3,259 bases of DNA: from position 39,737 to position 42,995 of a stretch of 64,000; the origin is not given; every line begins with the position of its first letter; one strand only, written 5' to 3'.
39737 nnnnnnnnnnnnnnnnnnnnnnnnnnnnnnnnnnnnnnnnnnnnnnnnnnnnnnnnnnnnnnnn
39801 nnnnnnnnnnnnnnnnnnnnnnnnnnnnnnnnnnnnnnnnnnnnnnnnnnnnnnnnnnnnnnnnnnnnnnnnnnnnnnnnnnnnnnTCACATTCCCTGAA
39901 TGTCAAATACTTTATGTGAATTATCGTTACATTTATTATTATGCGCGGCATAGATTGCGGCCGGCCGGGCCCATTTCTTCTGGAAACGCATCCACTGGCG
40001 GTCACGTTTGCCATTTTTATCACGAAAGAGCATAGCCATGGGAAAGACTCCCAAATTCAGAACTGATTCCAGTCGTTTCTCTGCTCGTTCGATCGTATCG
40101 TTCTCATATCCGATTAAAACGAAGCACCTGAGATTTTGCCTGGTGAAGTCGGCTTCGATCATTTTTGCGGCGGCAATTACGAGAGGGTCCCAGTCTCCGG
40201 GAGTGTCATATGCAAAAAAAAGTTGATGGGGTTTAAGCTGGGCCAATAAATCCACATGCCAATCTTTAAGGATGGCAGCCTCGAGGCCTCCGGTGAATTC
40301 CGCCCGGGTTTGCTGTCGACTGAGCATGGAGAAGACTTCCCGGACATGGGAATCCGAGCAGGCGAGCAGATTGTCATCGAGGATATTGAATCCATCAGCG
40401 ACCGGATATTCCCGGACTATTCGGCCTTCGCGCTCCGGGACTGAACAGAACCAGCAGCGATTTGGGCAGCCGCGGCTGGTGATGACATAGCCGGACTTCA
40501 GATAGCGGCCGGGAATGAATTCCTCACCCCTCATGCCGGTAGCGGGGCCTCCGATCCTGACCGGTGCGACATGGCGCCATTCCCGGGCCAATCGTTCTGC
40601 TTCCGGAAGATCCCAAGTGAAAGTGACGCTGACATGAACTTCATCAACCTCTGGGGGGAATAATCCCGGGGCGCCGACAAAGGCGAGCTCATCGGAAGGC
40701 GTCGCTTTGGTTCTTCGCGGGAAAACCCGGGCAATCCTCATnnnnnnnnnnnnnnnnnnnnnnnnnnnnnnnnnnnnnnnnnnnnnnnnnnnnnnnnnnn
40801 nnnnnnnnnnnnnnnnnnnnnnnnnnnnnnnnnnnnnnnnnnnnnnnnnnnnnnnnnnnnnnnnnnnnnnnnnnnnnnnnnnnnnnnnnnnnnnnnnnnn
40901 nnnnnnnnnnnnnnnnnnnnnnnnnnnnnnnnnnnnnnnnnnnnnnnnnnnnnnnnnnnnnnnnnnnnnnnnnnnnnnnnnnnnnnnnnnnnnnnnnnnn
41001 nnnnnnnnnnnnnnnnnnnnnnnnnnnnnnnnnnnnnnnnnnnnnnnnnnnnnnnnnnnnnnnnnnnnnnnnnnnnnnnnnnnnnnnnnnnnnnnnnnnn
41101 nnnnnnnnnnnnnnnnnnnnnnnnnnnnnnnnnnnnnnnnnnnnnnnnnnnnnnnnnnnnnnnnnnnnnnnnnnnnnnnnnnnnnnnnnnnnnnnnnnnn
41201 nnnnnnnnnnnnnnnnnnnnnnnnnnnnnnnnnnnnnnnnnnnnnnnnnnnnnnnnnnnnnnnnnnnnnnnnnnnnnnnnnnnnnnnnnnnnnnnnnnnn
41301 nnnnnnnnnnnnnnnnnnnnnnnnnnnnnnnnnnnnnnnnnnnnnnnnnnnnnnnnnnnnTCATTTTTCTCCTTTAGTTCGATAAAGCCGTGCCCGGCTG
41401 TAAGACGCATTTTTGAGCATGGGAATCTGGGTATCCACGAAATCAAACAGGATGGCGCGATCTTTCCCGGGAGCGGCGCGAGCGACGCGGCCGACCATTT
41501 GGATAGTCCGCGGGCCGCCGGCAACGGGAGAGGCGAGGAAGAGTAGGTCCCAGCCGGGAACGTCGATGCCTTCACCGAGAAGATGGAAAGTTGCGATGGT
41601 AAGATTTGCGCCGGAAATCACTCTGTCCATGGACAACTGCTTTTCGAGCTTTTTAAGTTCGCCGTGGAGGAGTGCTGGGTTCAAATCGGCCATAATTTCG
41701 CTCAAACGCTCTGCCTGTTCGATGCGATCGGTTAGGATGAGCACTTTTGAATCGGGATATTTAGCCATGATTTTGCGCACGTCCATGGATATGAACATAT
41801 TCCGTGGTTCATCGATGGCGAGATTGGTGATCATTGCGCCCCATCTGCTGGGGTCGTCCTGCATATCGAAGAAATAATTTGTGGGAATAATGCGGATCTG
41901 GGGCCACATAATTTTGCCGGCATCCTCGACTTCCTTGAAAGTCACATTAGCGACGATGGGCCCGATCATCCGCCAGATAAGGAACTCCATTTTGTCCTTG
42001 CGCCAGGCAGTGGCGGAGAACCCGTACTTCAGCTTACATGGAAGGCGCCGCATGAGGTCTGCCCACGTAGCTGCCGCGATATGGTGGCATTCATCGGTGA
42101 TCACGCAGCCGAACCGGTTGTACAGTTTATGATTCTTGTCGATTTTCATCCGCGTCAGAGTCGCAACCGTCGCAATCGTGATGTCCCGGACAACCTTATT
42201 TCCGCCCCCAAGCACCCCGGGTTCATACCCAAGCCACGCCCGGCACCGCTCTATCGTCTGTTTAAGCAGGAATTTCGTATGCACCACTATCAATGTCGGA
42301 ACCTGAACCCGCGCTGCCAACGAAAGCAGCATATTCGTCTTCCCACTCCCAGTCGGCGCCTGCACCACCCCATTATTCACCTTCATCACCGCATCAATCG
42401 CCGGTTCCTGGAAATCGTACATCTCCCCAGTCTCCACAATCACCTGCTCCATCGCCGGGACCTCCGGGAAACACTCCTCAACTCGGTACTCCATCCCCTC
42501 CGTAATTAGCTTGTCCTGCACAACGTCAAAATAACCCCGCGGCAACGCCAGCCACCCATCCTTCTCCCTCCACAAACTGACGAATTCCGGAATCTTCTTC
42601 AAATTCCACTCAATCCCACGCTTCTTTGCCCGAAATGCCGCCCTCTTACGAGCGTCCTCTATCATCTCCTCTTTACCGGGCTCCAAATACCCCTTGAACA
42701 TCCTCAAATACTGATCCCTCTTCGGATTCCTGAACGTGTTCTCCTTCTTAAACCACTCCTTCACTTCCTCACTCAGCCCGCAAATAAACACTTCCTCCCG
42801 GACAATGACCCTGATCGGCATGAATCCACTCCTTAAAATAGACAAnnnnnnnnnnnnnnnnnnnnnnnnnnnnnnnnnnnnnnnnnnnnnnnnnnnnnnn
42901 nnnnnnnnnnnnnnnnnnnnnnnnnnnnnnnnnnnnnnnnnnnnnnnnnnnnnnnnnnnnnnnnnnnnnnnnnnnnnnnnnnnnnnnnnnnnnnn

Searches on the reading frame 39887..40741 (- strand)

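Call 17: search_protein_families(library=pfam, proteins=[window:39887-40741:-], max_evalue=0.001)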
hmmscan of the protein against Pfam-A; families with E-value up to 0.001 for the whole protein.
window:39887-40741:- (284 aa): 1 family
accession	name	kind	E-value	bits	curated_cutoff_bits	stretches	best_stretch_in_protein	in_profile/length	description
PF04055.27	Radical_SAM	-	6.7e-05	23.6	29.5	1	86-116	1-32/166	Radical SAM superfamily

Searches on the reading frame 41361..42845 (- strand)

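Call 16: search_protein_families(library=pfam, proteins=[window:41361-42845:-], max_evalue=0.001)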
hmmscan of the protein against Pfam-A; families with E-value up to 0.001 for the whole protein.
window:41361-42845:- (494 aa): 4 families
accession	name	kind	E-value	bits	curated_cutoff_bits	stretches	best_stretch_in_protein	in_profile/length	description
PF04851.21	ResIII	-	2.4e-23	83.3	22.5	1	141-280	3-162/164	Type III restriction enzyme, res subunit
PF00270.35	DEAD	-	4.2e-14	53.1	26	1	144-281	2-161/167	DEAD/DEAH box helicase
PF00271.37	Helicase_C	-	1.4e-09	38.6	23.5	1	357-457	7-109/110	Helicase conserved C-terminal domain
PF18766.7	SWI2_SNF2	-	4.4e-05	23.7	26.7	0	154-285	14-160/221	SWI2/SNF2 ATPase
